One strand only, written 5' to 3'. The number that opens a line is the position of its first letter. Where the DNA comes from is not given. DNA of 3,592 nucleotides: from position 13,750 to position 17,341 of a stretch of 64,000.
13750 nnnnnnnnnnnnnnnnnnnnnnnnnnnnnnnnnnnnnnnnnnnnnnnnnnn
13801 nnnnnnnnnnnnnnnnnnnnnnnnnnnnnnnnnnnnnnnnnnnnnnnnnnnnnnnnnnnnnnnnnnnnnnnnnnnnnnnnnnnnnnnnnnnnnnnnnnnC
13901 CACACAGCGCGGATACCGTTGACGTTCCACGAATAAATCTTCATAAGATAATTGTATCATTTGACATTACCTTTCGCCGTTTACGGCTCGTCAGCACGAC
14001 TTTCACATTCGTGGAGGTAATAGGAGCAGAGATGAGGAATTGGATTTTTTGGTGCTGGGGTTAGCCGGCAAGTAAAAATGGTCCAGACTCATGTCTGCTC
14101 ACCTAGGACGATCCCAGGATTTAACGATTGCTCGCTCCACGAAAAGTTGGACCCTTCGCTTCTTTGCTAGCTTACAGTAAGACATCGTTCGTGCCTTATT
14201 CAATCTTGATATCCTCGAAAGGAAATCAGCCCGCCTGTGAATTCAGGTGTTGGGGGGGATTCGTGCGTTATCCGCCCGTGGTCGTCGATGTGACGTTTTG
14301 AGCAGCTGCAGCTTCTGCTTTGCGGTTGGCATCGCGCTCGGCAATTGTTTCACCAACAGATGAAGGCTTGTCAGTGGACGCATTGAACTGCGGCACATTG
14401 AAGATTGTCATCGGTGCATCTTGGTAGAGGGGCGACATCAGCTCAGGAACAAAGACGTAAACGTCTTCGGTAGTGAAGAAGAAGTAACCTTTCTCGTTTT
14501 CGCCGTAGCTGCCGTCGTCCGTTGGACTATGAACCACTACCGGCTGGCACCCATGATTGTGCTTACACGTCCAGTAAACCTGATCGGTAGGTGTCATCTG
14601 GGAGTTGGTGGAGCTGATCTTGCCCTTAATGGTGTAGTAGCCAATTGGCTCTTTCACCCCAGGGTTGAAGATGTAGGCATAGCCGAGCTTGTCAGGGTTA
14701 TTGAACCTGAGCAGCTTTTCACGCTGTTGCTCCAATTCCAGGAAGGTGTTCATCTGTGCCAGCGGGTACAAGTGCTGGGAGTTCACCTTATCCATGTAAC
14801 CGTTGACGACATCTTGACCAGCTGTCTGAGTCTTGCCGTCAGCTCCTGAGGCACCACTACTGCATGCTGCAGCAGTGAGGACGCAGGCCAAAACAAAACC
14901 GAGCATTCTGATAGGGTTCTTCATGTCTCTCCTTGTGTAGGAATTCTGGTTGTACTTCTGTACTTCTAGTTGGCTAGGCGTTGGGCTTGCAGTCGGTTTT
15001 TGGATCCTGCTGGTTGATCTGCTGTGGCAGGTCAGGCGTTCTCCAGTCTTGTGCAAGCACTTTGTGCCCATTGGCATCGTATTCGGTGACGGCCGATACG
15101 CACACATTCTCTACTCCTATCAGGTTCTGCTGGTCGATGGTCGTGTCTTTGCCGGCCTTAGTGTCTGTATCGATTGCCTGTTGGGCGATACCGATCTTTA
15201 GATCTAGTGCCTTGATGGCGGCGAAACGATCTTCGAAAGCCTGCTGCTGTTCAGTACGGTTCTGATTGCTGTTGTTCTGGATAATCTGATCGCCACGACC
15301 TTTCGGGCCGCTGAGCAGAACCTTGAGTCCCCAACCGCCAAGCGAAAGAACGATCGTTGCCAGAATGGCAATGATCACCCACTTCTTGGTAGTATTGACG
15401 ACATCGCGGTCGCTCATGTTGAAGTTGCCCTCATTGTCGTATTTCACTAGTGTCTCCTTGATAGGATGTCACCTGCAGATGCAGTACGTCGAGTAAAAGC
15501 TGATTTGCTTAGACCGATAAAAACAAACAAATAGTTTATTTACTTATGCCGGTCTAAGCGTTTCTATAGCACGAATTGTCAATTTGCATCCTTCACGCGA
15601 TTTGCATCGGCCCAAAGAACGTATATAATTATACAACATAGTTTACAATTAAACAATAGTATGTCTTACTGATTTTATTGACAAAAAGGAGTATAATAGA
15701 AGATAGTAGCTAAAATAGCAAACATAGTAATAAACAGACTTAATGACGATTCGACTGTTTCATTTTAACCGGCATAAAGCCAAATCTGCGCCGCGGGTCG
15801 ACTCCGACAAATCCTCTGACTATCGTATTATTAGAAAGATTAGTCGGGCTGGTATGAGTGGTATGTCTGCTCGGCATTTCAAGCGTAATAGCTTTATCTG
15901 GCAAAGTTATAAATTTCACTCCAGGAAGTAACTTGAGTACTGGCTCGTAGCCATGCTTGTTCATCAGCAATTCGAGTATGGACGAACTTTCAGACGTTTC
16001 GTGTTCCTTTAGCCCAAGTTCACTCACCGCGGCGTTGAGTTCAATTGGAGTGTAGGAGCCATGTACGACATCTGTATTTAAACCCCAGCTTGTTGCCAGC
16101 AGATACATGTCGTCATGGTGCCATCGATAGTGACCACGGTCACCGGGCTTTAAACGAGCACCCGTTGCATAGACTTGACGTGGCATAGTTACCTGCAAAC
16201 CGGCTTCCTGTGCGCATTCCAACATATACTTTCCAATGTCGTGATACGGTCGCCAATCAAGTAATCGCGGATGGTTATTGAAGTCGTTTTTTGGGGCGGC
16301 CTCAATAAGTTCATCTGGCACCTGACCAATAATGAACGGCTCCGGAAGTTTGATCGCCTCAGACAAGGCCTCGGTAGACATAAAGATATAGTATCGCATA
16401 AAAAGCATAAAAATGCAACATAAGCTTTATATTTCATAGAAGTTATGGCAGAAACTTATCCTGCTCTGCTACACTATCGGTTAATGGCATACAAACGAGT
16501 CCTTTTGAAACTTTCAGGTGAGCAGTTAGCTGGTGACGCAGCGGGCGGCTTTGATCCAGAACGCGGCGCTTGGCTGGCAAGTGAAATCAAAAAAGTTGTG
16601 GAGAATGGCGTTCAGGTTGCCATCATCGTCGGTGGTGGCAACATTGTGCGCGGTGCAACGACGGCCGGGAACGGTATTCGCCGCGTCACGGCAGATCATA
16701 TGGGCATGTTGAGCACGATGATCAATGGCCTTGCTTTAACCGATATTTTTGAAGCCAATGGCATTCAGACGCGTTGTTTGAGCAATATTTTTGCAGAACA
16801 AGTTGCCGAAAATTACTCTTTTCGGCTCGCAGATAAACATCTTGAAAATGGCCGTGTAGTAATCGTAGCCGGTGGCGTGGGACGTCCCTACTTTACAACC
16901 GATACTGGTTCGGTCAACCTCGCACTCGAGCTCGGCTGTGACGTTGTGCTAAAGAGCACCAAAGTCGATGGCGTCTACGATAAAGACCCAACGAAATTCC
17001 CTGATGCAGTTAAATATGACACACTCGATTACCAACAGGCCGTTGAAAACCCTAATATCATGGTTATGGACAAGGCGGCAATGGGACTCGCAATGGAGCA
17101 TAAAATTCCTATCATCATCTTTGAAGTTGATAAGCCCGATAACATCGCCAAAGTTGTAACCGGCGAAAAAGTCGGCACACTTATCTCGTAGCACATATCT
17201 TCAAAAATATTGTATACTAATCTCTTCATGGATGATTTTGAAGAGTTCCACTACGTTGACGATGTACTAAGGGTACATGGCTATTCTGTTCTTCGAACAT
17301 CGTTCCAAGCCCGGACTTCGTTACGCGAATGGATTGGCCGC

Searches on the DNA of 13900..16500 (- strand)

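Call 39: search_rna_families(source=window, start=13900, end=16500, threshold=evalue, max_evalue=1, show_alignments=3)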
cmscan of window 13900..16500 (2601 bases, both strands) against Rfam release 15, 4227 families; matches with E-value up to 1: 1.
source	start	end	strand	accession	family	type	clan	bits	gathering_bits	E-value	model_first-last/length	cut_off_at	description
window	14112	14172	-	RF03136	S10-Clostridia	Cis-reg; leader;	-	20.1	35.1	0.44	1-81/81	no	S10-Clostridia ribosomal protein leader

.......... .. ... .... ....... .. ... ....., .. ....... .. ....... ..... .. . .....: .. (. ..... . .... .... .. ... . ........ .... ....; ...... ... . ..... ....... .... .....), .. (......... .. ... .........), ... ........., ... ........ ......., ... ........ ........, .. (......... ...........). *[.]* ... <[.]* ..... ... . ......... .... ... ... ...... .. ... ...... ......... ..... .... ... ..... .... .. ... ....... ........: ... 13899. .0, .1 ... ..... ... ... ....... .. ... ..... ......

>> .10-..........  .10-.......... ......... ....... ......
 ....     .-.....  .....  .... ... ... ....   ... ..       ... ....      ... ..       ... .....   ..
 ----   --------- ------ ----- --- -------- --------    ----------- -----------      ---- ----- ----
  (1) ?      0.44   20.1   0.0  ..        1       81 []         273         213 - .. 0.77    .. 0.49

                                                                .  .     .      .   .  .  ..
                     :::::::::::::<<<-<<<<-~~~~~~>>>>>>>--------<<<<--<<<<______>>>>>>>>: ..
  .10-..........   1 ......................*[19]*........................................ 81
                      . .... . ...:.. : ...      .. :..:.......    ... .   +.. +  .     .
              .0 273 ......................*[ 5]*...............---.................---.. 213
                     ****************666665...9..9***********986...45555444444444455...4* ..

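Call 62: search_rna_families(source=window, start=13940, end=14050, threshold=evalue, max_evalue=10, show_alignments=3)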
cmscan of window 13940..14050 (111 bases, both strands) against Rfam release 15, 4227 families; matches with E-value up to 10: 3.
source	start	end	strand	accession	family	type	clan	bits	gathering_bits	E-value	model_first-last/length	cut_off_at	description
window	13966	14008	-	RF00008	Hammerhead_3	Gene; ribozyme;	CL00010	17.3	48.5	0.16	1-54/54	no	Hammerhead ribozyme (type III)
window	13993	14047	-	RF02117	FMR1-AS1_1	Gene; lncRNA;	-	10.5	40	2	1-56/56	no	FMR1 antisense RNA 1 conserved region 1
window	14037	14048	-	RF02181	ST7-AS2_1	Gene; lncRNA;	-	8.8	80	9.8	61-72/72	no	ST7 antisense RNA 2 conserved region 1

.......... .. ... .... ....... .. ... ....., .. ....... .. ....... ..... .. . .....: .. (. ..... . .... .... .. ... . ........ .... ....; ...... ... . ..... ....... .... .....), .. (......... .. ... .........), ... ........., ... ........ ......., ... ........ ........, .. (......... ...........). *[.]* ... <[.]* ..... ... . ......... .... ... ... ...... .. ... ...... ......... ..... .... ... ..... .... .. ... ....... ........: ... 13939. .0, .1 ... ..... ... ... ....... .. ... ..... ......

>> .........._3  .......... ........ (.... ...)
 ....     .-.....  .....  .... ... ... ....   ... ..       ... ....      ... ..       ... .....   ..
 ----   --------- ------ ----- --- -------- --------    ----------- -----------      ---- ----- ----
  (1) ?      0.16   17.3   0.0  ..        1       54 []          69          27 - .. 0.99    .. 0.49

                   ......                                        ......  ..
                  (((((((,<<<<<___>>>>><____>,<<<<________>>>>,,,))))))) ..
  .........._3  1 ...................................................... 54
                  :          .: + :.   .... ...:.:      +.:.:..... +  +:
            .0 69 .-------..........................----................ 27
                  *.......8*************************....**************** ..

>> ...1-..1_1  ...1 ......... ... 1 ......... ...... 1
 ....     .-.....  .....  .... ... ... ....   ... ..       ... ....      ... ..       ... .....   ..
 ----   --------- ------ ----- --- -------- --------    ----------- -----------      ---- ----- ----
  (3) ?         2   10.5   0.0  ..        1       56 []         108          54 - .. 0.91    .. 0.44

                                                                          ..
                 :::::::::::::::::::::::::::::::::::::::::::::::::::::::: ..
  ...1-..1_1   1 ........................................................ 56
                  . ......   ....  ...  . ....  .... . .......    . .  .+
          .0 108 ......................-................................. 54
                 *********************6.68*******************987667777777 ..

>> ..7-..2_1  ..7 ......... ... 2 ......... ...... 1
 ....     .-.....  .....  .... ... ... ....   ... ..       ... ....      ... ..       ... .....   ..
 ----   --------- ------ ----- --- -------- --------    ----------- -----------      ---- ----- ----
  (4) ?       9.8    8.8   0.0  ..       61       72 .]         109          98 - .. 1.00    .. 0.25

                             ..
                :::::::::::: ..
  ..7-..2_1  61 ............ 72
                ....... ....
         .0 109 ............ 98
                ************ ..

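Call 72: search_dna_similar(query=window:13945-16444:-, collection=phages, mode=distant, max_evalue=0.01, max_rows=10)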
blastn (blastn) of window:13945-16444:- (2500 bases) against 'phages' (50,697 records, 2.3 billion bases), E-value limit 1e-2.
Records with a match: 1; places in all: 1; records where one place covers at least 80% of the query: 0.
Best place of each record, by identity: 80-90% 1.
By first word of the organism name: Microbacterium 1.
By host as written in the record: Microbacterium foliorum NRRL B-24224 SEA 1.
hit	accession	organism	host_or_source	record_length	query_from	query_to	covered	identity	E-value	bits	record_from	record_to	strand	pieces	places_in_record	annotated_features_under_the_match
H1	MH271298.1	Microbacterium phage Floof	Microbacterium foliorum NRRL B-24224 SEA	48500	1803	1849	2%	83.0%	5e-3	50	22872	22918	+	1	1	29: hypothetical protein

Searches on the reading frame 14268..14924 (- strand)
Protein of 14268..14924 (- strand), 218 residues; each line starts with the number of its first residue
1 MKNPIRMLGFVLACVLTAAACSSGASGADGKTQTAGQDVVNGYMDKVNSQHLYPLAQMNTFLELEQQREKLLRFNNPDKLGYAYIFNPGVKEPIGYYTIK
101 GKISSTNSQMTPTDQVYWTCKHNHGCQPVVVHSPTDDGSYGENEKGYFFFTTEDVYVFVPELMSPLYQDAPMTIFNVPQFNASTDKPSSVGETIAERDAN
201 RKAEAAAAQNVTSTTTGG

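Call 91: search_protein_representatives(protein=window:14268-14924:-)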
Query: 218 residues. Proteins with E-value up to 0.001 (for the whole library): 286; up to 1e-10: 124; up to 1e-30: 5. The best 150 are listed.
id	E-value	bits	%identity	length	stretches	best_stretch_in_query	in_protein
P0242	8.6e-146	499.4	100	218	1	1-218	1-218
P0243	5.7e-38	147.1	45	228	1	12-207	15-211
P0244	4.3e-35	137.7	45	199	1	7-197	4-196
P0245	2.1e-34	135.5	43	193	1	10-177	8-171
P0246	6.4e-34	133.9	43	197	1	10-199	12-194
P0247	2.0e-30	122.4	45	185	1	7-183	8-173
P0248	5.6e-30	121.0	45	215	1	7-197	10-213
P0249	2.0e-26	109.4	43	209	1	11-174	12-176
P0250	5.0e-26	108.1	41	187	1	10-184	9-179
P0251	5.6e-26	107.9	43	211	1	11-177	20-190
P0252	6.0e-26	107.8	44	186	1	43-185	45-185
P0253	2.2e-25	106.0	43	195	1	9-190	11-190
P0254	5.1e-25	104.8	40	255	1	12-191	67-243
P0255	4.2e-24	101.8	40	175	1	18-182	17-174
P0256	5.5e-24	101.4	40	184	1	14-191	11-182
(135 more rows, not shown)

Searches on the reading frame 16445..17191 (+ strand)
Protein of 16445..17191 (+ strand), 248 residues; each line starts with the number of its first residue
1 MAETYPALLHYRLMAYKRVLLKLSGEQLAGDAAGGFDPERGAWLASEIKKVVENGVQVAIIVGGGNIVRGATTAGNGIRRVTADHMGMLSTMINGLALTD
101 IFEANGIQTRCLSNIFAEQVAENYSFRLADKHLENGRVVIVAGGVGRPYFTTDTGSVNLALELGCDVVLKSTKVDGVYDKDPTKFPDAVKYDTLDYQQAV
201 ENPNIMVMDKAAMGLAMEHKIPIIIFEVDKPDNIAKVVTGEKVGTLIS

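Call 29: search_protein_families(library=pfam, proteins=[window:16445-17191:+], max_evalue=0.01)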
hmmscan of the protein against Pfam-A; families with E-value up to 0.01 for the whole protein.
window:16445-17191:+ (248 aa): 1 family
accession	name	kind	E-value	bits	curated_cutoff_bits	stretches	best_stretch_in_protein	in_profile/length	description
PF00696.33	AA_kinase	-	1.5e-31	110.4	24.9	1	17-226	1-233/234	Amino acid kinase family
